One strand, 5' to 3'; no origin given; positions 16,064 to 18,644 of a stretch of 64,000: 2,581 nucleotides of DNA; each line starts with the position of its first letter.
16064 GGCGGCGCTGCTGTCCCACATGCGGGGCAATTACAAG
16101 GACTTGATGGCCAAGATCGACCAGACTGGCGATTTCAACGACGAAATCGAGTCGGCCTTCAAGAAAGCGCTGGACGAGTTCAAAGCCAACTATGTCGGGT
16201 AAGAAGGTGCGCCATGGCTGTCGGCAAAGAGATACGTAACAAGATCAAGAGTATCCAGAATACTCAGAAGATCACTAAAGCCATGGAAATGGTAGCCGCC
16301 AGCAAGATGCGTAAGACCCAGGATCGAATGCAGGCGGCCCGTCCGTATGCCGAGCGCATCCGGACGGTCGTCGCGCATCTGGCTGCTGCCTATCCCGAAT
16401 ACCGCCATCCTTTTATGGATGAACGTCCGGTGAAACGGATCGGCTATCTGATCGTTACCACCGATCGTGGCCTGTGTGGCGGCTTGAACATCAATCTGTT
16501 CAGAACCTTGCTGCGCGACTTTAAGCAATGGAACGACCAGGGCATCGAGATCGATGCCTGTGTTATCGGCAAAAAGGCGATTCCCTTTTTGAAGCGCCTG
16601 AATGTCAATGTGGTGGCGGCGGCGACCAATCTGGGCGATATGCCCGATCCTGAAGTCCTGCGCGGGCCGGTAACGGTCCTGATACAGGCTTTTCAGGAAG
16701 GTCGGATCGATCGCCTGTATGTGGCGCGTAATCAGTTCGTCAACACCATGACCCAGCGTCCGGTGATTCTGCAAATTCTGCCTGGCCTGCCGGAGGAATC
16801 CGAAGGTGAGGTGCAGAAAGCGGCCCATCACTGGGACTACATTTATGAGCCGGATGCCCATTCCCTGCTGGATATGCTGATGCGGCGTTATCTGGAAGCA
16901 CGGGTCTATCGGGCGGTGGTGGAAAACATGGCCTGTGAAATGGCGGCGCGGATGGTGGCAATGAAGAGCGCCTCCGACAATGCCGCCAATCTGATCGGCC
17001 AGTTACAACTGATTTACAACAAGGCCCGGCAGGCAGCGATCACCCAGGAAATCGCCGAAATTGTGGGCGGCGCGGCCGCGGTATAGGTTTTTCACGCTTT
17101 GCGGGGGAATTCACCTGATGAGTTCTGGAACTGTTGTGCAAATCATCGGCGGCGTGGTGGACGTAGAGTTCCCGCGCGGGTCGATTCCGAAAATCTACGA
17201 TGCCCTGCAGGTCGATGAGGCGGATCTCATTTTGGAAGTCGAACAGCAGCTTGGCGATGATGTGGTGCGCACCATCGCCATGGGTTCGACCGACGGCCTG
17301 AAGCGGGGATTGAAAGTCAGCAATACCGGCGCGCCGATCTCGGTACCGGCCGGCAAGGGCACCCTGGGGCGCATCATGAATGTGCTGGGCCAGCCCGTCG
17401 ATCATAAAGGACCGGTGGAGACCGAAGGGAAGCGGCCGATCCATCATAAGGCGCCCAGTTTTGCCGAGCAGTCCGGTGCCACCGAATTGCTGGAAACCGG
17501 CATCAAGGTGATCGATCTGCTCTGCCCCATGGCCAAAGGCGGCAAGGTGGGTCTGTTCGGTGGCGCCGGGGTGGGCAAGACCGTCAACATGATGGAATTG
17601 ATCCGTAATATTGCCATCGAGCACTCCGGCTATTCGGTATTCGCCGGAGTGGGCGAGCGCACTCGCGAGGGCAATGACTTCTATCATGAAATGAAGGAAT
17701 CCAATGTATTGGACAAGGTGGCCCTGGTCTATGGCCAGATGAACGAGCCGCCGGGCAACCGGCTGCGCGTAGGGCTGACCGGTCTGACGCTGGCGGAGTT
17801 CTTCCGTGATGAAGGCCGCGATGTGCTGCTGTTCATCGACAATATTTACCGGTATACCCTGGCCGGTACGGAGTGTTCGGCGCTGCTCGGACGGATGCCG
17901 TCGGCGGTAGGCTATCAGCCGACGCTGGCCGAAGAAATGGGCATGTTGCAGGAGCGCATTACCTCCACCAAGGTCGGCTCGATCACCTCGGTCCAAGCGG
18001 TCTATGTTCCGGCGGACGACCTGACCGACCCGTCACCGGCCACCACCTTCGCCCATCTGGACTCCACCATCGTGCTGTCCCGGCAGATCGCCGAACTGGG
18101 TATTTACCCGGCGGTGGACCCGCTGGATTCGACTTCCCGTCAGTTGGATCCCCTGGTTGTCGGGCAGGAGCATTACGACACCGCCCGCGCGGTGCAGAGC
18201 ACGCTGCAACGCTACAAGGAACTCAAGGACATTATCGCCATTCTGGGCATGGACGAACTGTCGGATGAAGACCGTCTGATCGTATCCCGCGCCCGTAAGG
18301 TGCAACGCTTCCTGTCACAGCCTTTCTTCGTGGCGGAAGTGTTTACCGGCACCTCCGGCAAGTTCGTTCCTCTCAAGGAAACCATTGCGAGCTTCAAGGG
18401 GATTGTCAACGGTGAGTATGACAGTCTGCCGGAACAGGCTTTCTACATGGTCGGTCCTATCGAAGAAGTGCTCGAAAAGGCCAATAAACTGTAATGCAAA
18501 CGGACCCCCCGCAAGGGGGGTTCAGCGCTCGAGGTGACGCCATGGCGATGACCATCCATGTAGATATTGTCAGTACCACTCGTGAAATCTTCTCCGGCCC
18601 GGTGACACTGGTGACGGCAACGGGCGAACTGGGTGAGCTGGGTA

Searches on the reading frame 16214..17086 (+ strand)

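Call 57: search_protein_families(library=pfam, proteins=[window:16214-17086:+], max_evalue=0.0001)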
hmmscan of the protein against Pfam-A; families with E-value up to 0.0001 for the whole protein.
window:16214-17086:+ (290 aa): 1 family
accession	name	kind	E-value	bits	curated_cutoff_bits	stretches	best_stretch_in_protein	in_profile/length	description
PF00231.24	ATP-synt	-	9.4e-102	341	39.9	1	5-290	3-285/285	ATP synthase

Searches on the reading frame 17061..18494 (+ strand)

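Call 57: search_protein_families(library=pfam, proteins=[window:17061-18494:+], max_evalue=0.0001)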
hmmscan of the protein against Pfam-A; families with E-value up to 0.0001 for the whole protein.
window:17061-18494:+ (477 aa): 3 families
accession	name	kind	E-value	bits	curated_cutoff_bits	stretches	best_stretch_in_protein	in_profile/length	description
PF00006.31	ATP-synt_ab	-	1.8e-71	240.6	29.5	1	147-359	1-213/213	ATP synthase alpha/beta family, nucleotide-binding domain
PF02874.29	ATP-synt_ab_N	-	2.6e-20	73.1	20.9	1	25-90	1-69/69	ATP synthase alpha/beta family, beta-barrel domain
PF22919.1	ATP-synt_VA_C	-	5.3e-17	62.2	24.7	1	366-454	7-98/101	C-terminal domain of V and A type ATP synthase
